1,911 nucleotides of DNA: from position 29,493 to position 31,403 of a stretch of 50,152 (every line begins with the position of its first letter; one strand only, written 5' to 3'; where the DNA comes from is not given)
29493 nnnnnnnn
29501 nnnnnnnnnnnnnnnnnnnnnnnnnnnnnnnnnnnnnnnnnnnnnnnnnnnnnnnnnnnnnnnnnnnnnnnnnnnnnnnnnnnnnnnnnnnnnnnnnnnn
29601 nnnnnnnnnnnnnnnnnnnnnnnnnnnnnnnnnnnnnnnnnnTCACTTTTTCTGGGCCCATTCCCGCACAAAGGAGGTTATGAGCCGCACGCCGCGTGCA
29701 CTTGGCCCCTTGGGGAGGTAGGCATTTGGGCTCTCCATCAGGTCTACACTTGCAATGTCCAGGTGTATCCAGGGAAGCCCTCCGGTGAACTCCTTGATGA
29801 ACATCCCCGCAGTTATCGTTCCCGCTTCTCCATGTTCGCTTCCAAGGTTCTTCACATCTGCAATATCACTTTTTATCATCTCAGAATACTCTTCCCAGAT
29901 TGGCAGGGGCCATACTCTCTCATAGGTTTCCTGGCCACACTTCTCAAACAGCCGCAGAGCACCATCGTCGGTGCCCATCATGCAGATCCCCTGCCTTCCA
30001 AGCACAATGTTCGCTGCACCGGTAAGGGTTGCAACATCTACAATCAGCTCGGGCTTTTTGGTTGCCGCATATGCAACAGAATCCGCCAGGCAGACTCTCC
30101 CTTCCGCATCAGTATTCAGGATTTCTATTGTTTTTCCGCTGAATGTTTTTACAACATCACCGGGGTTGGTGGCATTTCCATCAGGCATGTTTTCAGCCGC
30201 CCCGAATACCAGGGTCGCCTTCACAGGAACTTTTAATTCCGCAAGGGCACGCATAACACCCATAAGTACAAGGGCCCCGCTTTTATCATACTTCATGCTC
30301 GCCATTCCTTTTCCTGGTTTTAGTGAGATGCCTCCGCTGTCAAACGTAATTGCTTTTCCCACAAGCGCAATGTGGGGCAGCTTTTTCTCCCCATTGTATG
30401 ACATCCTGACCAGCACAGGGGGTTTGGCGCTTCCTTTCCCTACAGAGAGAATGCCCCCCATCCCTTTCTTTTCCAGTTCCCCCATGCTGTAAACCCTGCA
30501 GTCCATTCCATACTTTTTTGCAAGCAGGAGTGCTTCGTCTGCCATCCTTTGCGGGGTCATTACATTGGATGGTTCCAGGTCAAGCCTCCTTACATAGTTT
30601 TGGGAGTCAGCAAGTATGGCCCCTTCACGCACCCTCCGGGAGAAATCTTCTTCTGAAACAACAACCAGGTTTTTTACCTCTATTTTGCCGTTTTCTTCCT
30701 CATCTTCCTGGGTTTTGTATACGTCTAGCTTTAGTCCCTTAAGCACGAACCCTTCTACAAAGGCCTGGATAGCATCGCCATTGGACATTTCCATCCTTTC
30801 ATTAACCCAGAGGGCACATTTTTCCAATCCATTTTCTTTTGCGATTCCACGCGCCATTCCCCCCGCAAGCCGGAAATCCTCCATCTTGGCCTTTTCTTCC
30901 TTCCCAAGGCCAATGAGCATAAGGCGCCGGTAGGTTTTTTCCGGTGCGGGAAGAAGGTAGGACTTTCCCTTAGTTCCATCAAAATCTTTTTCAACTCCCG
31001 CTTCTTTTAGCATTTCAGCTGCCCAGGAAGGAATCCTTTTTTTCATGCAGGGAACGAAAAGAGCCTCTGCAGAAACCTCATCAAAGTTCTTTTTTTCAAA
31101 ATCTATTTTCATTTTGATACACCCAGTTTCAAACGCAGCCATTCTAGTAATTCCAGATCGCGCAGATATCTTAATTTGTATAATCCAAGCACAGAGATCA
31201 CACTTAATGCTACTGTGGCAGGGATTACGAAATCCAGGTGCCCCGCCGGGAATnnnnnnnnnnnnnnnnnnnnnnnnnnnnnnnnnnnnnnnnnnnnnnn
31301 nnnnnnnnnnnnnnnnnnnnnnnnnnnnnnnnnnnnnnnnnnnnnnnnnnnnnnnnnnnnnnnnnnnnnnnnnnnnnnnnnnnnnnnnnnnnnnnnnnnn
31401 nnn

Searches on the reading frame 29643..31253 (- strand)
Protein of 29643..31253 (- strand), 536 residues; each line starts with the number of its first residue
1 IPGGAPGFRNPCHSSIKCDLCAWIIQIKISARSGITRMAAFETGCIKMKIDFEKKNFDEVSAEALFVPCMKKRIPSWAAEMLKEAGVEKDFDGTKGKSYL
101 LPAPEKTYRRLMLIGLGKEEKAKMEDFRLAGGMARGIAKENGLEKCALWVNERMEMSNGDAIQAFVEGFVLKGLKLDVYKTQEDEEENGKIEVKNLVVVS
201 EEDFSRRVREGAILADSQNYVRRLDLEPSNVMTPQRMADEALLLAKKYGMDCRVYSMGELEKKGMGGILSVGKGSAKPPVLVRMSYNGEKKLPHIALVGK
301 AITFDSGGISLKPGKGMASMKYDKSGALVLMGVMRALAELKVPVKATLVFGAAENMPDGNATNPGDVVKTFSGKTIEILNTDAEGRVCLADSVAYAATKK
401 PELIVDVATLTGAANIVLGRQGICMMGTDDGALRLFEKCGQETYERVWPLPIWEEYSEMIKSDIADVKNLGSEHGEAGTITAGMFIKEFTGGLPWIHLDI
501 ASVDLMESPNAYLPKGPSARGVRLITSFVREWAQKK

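Call 74: search_protein_families(library=pfam, proteins=[window:29643-31253:-], max_evalue=0.00001)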
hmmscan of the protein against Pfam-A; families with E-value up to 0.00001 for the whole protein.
window:29643-31253:- (536 aa): 2 families
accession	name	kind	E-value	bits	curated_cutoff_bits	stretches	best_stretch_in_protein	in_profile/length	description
PF00883.26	Peptidase_M17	-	4.6e-110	368.2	25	1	219-525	1-309/310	Cytosol aminopeptidase family, catalytic domain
PF02789.23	Peptidase_M17_N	-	1.1e-14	55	23.4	1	79-182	22-128/129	Cytosol aminopeptidase family, N-terminal domain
